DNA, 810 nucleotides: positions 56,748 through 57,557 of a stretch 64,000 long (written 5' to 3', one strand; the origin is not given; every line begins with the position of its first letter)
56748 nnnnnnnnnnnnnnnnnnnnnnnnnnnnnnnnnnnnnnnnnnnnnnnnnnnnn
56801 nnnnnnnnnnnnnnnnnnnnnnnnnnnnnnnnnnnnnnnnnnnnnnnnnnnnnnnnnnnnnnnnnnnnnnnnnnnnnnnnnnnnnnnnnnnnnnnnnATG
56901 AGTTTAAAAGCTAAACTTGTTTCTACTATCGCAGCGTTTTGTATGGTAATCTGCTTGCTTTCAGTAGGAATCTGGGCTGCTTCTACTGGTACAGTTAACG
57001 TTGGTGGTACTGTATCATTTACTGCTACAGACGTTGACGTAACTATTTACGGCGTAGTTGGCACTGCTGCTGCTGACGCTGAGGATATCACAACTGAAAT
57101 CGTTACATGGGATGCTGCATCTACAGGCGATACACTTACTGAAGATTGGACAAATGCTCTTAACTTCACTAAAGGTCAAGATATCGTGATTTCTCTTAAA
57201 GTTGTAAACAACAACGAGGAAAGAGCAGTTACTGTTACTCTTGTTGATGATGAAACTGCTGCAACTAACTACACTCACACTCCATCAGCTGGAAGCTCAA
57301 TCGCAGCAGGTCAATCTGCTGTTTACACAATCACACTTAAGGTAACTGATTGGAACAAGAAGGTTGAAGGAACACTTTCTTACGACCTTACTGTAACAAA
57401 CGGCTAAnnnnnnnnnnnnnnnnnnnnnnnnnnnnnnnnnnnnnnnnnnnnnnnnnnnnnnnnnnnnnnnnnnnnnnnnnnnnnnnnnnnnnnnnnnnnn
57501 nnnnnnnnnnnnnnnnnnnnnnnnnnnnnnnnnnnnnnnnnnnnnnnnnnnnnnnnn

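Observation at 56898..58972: sipW-type signal peptidase operon with two TasA-style secreted proteins, and the same N-terminal module fused to an LRR adhesin elsewhere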

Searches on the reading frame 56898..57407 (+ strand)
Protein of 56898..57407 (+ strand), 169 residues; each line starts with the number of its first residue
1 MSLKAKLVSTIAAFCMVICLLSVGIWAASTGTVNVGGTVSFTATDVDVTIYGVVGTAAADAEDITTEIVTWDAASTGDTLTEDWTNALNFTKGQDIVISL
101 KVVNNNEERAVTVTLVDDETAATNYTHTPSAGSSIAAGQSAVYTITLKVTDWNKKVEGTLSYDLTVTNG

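Call 3: search_protein_families(library=pfam, proteins=[window:56898-57407:+], max_evalue=1)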
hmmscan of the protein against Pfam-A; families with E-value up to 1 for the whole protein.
window:56898-57407:+ (169 aa): 5 families
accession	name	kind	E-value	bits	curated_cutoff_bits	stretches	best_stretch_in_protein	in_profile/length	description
PF02010.21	REJ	-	0.0011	18.2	25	1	45-127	220-308/452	REJ domain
PF13332.12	Fil_haemagg_2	-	0.061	13.9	22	1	28-76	17-65/170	Hemagglutinin repeat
PF17843.6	MycE_N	-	0.062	14.4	27.3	1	56-128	7-81/111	MycE methyltransferase N-terminal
PF23619.1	Ig_VWA7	-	0.065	13.9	27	1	86-151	8-70/104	VWA7 Ig-like domain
PF01882.25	DUF58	-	0.094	12.3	23.4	1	77-127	141-196/216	Protein of unknown function DUF58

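Call 4: search_protein_families(library=ncbifam, proteins=[window:56898-57407:+], max_evalue=1)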
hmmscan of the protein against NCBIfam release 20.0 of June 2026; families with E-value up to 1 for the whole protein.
window:56898-57407:+ (169 aa): 1 family
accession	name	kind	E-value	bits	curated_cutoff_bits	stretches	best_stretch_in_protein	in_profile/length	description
NF053819.1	EF0750_LPXTG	subfamily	0.11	13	47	1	6-44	5-43/105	EF2685/EF0750 family sortase-dependent surface protein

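Call 11: find_homologous_proteins(query=window:56898-57404:+, max_evalue=0.001)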
Query window:56898-57404:+ (169 aa): 41 proteins with E <= 0.001 among 175 candidates.
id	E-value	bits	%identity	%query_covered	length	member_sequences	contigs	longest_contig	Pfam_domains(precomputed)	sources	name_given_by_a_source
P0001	2.4e-98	344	100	100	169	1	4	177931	-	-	-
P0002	2.7e-76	273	83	99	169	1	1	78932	-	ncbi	-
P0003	1.6e-46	176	59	99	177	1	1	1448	-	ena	-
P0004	1.7e-33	134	58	89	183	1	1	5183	-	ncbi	-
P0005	6.6e-30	122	48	99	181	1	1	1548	-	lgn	-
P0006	9.7e-30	122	47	99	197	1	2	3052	-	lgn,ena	-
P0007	1.0e-29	121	47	99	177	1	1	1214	-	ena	-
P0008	5.8e-29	119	54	89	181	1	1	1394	-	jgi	jgi:hypothetical protein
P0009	1.3e-28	118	52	99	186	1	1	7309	-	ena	-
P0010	6.4e-28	116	54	89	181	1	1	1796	-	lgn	-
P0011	1.1e-24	105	59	68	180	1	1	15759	-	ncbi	-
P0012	5.2e-22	96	49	72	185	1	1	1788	-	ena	-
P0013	1.0e-21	96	39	93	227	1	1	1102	-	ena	-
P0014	3.5e-21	94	49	73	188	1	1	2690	-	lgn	-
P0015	1.3e-19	89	38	99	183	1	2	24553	-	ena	-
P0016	4.4e-19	87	41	93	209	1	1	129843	-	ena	-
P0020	4.4e-18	84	43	99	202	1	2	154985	-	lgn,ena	-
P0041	5.1e-7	48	35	100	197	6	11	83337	-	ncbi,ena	-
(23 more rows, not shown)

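Call 18: search_solved_structures(query=A2, max_evalue=10, show_alignments=3)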
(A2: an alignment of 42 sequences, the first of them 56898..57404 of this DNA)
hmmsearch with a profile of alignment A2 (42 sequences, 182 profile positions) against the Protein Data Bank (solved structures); distinct sequences matched with E-value up to 10: 8.
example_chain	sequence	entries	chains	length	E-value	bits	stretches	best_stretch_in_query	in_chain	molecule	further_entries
3ufi_A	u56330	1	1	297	0.0077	19.7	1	48-162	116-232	hypothetical protein BACOVA_04980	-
8feh_D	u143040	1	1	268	0.02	18.4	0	108-165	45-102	Minor capsid protein A1 fusion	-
7vbo_A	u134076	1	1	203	0.038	17.4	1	30-126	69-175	Alginate lyase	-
9wyu_A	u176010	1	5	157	0.087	16.2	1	45-133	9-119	Anti-Parallel Protein 10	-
3kh0_A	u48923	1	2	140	0.71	13.3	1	85-161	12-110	Ral guanine nucleotide dissociation stimulator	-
6nuk_A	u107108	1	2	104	0.82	13.1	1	48-109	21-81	Ferredog-Diesel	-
9n30_A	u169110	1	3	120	7.9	9.9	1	128-165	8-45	LM2379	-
7qfi_A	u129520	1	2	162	8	9.8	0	53-167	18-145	SlpX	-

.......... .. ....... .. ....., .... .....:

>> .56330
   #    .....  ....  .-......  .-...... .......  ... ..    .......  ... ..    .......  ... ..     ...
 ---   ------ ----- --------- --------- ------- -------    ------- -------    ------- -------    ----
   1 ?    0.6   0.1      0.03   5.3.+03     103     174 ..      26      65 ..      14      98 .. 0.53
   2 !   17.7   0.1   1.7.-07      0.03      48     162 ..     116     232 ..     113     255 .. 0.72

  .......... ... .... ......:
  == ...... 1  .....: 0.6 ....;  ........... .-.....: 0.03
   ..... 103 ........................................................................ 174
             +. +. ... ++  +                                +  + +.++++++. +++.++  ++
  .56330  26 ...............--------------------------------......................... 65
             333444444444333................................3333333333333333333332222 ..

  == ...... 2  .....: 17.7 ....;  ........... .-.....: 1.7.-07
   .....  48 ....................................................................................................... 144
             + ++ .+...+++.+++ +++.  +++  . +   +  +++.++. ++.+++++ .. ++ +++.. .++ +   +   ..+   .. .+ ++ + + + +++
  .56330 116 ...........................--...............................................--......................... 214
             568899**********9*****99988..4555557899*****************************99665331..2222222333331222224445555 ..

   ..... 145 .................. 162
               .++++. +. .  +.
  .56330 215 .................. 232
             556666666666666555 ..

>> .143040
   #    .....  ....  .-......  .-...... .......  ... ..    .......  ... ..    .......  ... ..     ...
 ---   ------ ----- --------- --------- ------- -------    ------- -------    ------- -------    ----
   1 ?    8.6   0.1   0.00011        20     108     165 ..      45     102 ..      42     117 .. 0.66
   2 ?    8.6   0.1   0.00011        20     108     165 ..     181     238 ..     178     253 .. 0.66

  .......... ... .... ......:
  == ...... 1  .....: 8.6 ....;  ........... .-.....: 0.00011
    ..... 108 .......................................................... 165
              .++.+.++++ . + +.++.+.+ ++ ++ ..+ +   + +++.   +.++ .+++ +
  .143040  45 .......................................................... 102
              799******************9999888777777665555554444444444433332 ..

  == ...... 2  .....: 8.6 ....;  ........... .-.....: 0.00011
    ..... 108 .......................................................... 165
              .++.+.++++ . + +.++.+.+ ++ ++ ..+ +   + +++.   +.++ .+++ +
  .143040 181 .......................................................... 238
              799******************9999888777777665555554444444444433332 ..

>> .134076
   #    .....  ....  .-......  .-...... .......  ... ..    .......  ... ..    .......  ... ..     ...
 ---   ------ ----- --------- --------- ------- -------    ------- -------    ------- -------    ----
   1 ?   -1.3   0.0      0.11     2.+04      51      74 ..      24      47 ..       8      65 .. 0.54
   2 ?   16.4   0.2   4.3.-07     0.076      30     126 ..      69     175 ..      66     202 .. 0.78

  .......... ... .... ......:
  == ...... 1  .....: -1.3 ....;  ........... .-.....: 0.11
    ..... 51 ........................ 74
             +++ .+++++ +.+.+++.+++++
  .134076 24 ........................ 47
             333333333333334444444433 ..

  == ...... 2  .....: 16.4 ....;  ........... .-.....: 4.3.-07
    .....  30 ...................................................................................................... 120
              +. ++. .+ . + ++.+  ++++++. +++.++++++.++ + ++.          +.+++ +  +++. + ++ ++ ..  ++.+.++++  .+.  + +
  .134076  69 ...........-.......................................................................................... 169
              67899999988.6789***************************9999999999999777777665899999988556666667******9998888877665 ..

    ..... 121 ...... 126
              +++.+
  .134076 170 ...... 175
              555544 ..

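Call 21: find_encoding_contigs(protein=P0016, flank=6000, max_places=2)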
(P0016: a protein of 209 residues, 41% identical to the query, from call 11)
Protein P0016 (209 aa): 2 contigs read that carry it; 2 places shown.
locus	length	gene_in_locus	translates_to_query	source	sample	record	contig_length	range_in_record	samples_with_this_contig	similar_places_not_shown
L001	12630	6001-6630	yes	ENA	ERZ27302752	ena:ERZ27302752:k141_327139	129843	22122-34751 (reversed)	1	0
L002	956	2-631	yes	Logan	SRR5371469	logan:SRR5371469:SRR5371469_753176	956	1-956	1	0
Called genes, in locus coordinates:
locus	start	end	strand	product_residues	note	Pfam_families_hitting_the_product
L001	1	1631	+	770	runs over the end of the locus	-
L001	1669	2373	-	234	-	PF23023:Anti-Pycsar_Apyc1, PF00753:Lactamase_B (weak), PF12706:Lactamase_B_2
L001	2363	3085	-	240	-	-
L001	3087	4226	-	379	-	PF13439:Glyco_transf_4, PF00534:Glycos_transf_1, PF13692:Glyco_trans_1_4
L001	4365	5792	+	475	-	-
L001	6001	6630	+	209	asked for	-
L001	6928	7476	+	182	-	-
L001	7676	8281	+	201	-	-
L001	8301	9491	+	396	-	-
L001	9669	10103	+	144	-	-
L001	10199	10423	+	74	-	-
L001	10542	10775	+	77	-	-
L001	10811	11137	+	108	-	PF03840:SecG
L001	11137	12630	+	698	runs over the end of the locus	PF08206:OB_RNB, PF17876:CSD2 (weak), PF00773:RNB, PF00575:S1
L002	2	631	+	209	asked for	?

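Call 22: find_encoding_contigs(protein=P0020, flank=6000, max_places=2)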
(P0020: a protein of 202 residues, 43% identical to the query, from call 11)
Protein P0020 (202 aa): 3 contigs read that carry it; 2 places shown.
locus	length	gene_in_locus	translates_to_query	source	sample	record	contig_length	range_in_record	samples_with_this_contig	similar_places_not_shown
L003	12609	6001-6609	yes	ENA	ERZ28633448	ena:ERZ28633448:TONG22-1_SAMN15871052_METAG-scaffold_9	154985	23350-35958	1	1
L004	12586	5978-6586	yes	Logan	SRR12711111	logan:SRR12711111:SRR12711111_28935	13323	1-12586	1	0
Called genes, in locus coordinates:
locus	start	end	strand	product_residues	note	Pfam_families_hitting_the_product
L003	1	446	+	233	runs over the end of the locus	PF00849:PseudoU_synth_2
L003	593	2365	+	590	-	PF08439:Peptidase_M3_N, PF01432:Peptidase_M3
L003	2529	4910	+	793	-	-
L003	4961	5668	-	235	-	PF23023:Anti-Pycsar_Apyc1, PF00753:Lactamase_B (weak), PF12706:Lactamase_B_2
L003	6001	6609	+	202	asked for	-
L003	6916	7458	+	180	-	-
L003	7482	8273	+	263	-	-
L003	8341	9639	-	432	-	PF02878:PGM_PMM_I, PF02879:PGM_PMM_II, PF02880:PGM_PMM_III, PF00408:PGM_PMM_IV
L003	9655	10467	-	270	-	PF24894:Hexapep_GlmU (faint), PF00132:Hexapep (weak), PF14602:Hexapep_2 (faint), PF25084:LbH_EIF2B, PF00132:Hexapep, PF25087:GMPPB_C, PF00132:Hexapep (weak)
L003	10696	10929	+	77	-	-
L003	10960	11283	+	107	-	PF03840:SecG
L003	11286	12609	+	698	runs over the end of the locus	PF08206:OB_RNB, PF17876:CSD2, PF00773:RNB, PF00575:S1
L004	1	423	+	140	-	?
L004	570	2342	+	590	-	PF08439:Peptidase_M3_N, PF01432:Peptidase_M3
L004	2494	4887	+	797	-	-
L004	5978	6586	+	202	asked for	-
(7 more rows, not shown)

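Call 23: find_encoding_contigs(protein=P0041, flank=6000, max_places=2)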
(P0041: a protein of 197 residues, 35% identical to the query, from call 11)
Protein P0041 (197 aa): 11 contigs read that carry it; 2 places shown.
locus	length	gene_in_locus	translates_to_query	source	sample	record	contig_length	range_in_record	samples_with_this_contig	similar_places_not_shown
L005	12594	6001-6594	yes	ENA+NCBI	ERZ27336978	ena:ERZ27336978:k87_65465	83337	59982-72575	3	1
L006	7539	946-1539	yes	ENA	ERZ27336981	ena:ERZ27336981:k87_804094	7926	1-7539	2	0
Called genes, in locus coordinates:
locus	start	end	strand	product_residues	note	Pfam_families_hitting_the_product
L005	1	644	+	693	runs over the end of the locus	-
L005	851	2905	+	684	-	PF03772:Competence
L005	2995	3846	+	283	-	PF06144:DNA_pol3_delta (weak), PF21694:DNA_pol3_delta_C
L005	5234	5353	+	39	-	-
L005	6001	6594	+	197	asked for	-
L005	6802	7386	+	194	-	-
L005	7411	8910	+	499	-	-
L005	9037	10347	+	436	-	PF00009:GTP_EFTU, PF01926:MMR_HSR1, PF02421:FeoB_N, PF04548:AIG1 (weak), PF00009:GTP_EFTU, PF01926:MMR_HSR1, PF02421:FeoB_N, PF14714:KH_dom-like, +6 more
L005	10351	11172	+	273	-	PF02660:G3P_acyltransf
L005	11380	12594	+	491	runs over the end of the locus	PF09547:SpoIVA_ATPase, PF20438:SpoIVA_middle, PF20439:SpoIVA_C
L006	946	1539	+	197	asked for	-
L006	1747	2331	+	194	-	-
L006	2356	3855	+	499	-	-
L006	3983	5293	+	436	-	PF00009:GTP_EFTU, PF01926:MMR_HSR1, PF02421:FeoB_N, PF04548:AIG1 (weak), PF00009:GTP_EFTU, PF01926:MMR_HSR1, PF02421:FeoB_N, PF14714:KH_dom-like, +6 more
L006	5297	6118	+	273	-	PF02660:G3P_acyltransf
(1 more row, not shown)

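Call 25: predict_structure(alignment_id=A2)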
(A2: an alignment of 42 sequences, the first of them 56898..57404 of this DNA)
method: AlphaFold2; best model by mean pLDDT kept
length: 169 residues; sequences in the alignment: 42
mean_pLDDT: 77.8   pTM: 0.65
mean pLDDT of the five models: 77.8, 76.2, 75.2, 71.6, 70.7
residues with pLDDT >= 90: 28; 70-90: 98; 50-70: 42; < 50: 1
segments of 3 or more residues with pLDDT < 50: none
pLDDT, mean of each block of 10 residues (from residue 1): 73 84 58 54 70 81 75 61 70 86 90 85 88 92 91 83 82
secondary structure, 60 per line:
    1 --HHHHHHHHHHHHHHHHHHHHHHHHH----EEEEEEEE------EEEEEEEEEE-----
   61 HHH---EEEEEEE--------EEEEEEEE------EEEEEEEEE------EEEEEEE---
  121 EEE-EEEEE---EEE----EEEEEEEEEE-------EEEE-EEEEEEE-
elements in order: H3-27 E32-39 E46-55 E67-73 E82-89 E96-104 E111-117 E121-123 E125-129 E133-135 E140-149 E157-160 E162-168

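Call 29: fold_search(model_id=the predicted structure, library=pdb)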
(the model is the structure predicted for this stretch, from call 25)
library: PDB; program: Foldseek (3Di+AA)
matches with E <= 10: 1259; with E <= 0.001: 8
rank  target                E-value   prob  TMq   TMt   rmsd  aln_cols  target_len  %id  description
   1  6r7e                  2.3e-04  1.00  0.37  0.38   9.3       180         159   13  N-terminally reversed variant of FimA E. coli with alanine insertion at position 20 (released 2020-05-06)
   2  6r74                  2.6e-04  0.99  0.35  0.37   9.2       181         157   12  N-terminally reversed variant of FimA E. coli (released 2020-05-06)
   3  6erj_B                3.7e-04  0.99  0.35  0.37   8.6       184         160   10  Self-complemented FimA subunit from Salmonella enterica (released 2019-01-30)
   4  5lp9                  5.4e-04  0.99  0.36  0.37   6.8       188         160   11  FimA wt from S. flexneri (released 2017-12-20)
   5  1h6e_A                7.3e-04  0.41  0.19  0.15  23.4       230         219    3  MU2 ADAPTIN SUBUNIT (AP50) OF AP2 ADAPTOR (SECOND DOMAIN), COMPLEXED WITH CTLA-4 INTERNALIZATION PEPTIDE TTGVYVKMPPT (released 2001-11-28)
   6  6erj_A                8.7e-04  0.98  0.35  0.36   8.8       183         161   10  Self-complemented FimA subunit from Salmonella enterica (released 2019-01-30)
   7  5nzu_MODEL_1_D        8.7e-04  0.35  0.18  0.08  26.5       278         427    8  The structure of the COPI coat linkage II (released 2017-06-28)
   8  5nkt                  9.8e-04  0.99  0.36  0.40   7.0       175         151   11  FimA wt from E. coli (released 2018-05-16)
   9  3ml6_E                1.0e-03  0.33  0.20  0.11  21.6       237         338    6  a complex between Dishevelled2 and clathrin adaptor AP-2 (released 2010-08-11)
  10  5fk0_A                1.3e-03  0.38  0.21  0.15  23.2       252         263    7  Yeast delta-COP-I mu-homology domain (released 2015-11-11)
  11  3ml6_F                1.3e-03  0.25  0.18  0.10  21.5       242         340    6  a complex between Dishevelled2 and clathrin adaptor AP-2 (released 2010-08-11)
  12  4en2_A                1.4e-03  0.38  0.21  0.15  23.0       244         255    5  HIV-1 Nef in complex with MHC-I cytoplasmic domain and Mu1 adaptin subunit of AP1 adaptor (second domain) (released 2012-06-20)
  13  2m5g_MODEL_1_A        1.6e-03  0.92  0.32  0.33   7.4       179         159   13  Solution structure of FimA wt (released 2013-11-13)
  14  6qh6_M                1.9e-03  0.25  0.20  0.14  22.0       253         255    5  AP2 clathrin adaptor core with two cargo peptides in open+ conformation (released 2019-09-04)
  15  7oi5_D                2.2e-03  0.33  0.21  0.14  21.1       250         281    4  Crystal structure of AP2 Mu2 - FCHO2 chimera (GST cleaved) (released 2022-06-01)
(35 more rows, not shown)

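Call 30: search_protein_representatives(alignment_id=A2)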
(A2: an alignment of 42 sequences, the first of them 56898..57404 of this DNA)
Query: 42 sequences, 182 profile positions. Proteins with E-value up to 0.001 (for the whole library): 2879; up to 1e-10: 1198; up to 1e-30: 248. The best 150 are listed.
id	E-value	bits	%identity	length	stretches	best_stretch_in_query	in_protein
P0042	7.2e-58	212.1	-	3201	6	12-180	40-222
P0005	1.2e-56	208.1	-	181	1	1-180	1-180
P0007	3.1e-55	203.5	-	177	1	1-180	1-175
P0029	1.4e-54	201.4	-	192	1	1-181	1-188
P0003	1.7e-54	201.1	-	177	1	1-180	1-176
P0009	2.7e-53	197.2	-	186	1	1-180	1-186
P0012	1.2e-52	195.1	-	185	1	1-179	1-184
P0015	9.5e-52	192.1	-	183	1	1-180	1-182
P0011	3.3e-51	190.4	-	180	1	1-180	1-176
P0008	1.1e-50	188.7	-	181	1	1-180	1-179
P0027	9.3e-50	185.7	-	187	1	1-180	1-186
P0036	4.5e-49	183.4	-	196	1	1-181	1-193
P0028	3.6e-48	180.5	-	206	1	1-179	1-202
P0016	8.8e-48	179.2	-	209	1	1-181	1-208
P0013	1.4e-47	178.6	-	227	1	1-180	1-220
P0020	2.3e-44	168.1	-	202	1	1-180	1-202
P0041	1.4e-43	165.6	-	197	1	1-181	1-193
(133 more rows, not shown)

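Call 33: search_protein_families(library=pfam, alignment_id=A3, max_evalue=0.00001)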
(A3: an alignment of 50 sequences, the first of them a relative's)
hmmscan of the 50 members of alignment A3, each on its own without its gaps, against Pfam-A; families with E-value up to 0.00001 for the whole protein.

A. member 1, P0042 (3201 aa): 3 families
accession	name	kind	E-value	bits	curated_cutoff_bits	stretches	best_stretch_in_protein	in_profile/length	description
PF13306.12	LRR_5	-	0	1046.3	27.7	14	2124-2250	2-127/127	BspA type Leucine rich repeat region (6 copies)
PF13855.12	LRR_8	-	4.8e-41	138.8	27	0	2490-2531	15-57/61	Leucine rich repeat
PF23952.1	LRR_EndoS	-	2.6e-08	34.5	27.9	0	2910-2959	46-95/116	Endo-beta-N-acetylglucosaminidase EndoS LRR domain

B. families by the number of members that match (of 50 scanned): 8 families
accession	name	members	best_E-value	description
PF13306.12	LRR_5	47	0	BspA type Leucine rich repeat region (6 copies)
PF13855.12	LRR_8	32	1.1e-59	Leucine rich repeat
PF12799.13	LRR_4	13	1.8e-16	Leucine Rich repeats (2 copies)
PF23952.1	LRR_EndoS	10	1.3e-10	Endo-beta-N-acetylglucosaminidase EndoS LRR domain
PF05725.18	FNIP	2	1.7e-06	FNIP Repeat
PF19789.6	DUF6273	1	4.3e-10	Domain of unknown function (DUF6273)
PF13229.12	Beta_helix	1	1.3e-09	Right handed beta helix region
PF18998.6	Flg_new_2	1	5.7e-07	Divergent InlB B-repeat domain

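Call 42: find_homologous_proteins(query=A2, max_evalue=0.00001)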
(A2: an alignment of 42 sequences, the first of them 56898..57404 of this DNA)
Query A2 (42 sequences) (169 aa, profile of the alignment): 63 proteins with E <= 0.00001 among 5638 candidates.
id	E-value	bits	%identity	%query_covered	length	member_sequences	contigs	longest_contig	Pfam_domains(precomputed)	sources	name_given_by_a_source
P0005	3.7e-56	208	48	99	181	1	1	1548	-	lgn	-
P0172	2.5e-55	205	48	99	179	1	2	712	-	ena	-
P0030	3.6e-55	205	35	97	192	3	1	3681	-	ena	-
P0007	9.8e-55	204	47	99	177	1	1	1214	-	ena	-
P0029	4.3e-54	201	36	97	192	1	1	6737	-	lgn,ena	-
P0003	5.5e-54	201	59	99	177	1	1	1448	-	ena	-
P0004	1.8e-53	199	58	89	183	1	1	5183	-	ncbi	-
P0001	2.9e-53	199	100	100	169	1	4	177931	-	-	-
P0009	8.5e-53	197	52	99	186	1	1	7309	-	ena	-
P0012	3.6e-52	195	49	72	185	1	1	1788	-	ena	-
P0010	1.1e-51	194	54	89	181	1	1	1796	-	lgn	-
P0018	1.8e-51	193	40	99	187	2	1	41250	-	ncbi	-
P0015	3.0e-51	192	38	99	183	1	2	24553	-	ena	-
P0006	5.6e-51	191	47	99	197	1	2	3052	-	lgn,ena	-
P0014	5.7e-51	191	49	73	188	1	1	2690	-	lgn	-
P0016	2.8e-47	179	41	93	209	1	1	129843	-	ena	-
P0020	7.1e-44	168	43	99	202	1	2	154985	-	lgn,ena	-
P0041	4.3e-43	166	35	100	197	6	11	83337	-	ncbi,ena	-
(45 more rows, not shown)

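Call 49: predict_structure(alignment_id=A5)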
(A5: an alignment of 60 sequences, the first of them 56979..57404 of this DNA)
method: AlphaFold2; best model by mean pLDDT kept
length: 142 residues; sequences in the alignment: 60
mean_pLDDT: 85.3   pTM: 0.81
mean pLDDT of the five models: 85.3, 82.8, 82.1, 81.5, 76.7
residues with pLDDT >= 90: 66; 70-90: 60; 50-70: 15; < 50: 1
segments of 3 or more residues with pLDDT < 50: none
pLDDT, mean of each block of 10 residues (from residue 1): 60 81 90 83 75 69 87 95 95 87 96 96 91 90 85
secondary structure, 60 per line:
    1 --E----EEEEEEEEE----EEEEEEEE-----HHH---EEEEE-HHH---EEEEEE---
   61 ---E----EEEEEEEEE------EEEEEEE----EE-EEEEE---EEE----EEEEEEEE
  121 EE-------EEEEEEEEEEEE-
elements in order: E8-16 E21-28 E40-44 E52-57 E69-77 E84-90 E98-102 E106-108 E113-122 E130-141
